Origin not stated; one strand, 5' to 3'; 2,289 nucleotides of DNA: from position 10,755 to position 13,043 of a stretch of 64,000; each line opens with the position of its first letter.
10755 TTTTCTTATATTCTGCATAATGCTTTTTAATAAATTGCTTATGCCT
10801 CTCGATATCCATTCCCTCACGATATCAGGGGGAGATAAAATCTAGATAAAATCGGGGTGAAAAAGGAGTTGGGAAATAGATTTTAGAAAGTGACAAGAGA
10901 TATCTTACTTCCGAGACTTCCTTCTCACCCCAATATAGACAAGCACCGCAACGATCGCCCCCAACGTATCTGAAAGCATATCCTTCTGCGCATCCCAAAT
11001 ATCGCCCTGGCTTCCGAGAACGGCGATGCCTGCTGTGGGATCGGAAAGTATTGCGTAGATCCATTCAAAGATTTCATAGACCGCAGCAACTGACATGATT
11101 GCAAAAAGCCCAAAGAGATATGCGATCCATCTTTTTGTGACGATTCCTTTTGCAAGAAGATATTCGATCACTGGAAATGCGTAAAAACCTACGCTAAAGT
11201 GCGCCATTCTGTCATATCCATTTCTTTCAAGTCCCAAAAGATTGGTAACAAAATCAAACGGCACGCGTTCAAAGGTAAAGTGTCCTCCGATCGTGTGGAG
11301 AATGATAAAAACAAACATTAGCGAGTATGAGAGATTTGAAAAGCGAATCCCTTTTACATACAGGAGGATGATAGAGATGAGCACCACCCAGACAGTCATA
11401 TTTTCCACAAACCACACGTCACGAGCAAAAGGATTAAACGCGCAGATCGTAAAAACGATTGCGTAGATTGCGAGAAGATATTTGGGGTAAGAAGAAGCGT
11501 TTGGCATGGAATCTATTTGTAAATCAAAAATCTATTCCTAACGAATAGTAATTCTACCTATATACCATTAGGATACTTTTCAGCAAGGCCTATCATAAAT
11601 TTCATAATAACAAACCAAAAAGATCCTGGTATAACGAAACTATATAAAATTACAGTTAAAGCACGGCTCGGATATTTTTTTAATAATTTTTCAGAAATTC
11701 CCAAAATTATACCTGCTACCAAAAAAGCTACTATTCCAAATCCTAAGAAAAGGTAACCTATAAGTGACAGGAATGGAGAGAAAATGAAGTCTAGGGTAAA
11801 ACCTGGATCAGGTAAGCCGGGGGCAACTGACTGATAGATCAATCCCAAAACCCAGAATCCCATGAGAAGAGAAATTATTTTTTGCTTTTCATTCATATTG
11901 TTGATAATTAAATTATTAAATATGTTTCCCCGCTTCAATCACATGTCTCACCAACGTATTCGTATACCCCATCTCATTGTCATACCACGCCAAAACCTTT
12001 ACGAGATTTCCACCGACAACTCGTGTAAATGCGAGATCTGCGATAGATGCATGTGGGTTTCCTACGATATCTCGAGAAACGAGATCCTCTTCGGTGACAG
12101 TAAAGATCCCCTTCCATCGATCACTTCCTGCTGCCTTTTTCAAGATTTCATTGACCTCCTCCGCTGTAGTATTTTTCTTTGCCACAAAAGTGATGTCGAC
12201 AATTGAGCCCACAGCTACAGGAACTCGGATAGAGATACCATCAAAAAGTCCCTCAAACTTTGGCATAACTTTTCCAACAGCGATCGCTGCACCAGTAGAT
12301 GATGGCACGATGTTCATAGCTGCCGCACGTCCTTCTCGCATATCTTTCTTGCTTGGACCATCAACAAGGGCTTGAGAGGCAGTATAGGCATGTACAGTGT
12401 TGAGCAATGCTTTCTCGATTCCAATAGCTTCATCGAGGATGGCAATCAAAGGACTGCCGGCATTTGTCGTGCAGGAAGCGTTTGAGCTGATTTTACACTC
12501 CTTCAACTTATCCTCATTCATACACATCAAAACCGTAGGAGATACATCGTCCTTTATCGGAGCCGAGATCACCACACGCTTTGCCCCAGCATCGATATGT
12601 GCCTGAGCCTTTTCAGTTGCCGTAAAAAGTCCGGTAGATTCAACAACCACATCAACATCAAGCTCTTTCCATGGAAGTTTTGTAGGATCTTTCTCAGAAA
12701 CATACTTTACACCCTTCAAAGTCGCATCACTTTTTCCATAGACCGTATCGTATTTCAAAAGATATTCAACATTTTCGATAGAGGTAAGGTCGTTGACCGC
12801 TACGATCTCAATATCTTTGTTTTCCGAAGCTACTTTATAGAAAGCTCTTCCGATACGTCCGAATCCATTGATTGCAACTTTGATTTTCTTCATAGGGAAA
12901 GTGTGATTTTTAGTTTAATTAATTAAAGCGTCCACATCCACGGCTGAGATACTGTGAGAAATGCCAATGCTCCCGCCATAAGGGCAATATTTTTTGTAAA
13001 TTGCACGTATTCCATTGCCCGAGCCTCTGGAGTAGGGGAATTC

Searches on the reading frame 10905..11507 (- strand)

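Call 32: search_protein_families(library=pfam, proteins=[window:10905-11507:-], max_evalue=0.001)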
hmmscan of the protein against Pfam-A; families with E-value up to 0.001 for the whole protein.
window:10905-11507:- (200 aa): 1 family
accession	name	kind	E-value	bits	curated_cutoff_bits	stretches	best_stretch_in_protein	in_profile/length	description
PF09997.14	DUF2238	-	2.7e-46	157.4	26.4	1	42-178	2-138/140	Predicted membrane protein (DUF2238)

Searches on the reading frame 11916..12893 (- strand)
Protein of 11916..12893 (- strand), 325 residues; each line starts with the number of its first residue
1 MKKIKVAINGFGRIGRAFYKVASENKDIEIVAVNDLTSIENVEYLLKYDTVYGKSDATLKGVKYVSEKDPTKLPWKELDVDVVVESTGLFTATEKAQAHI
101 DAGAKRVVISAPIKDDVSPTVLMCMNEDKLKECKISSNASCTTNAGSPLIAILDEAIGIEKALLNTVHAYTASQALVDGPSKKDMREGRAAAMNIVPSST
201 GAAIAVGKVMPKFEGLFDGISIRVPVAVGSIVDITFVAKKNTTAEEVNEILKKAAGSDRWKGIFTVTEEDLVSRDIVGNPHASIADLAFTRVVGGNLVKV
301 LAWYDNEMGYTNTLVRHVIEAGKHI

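Call 32: search_protein_families(library=pfam, proteins=[window:11916-12893:-], max_evalue=0.001)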
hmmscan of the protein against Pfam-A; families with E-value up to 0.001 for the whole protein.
window:11916-12893:- (325 aa): 2 families
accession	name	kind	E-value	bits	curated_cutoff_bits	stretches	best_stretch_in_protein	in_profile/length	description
PF02800.25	Gp_dh_C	-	6.5e-56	188.7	24.4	1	148-304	3-158/158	Glyceraldehyde 3-phosphate dehydrogenase, C-terminal domain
PF00044.30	Gp_dh_N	-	5.8e-29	100.8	31.7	1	4-92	1-100/101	Glyceraldehyde 3-phosphate dehydrogenase, NAD binding domain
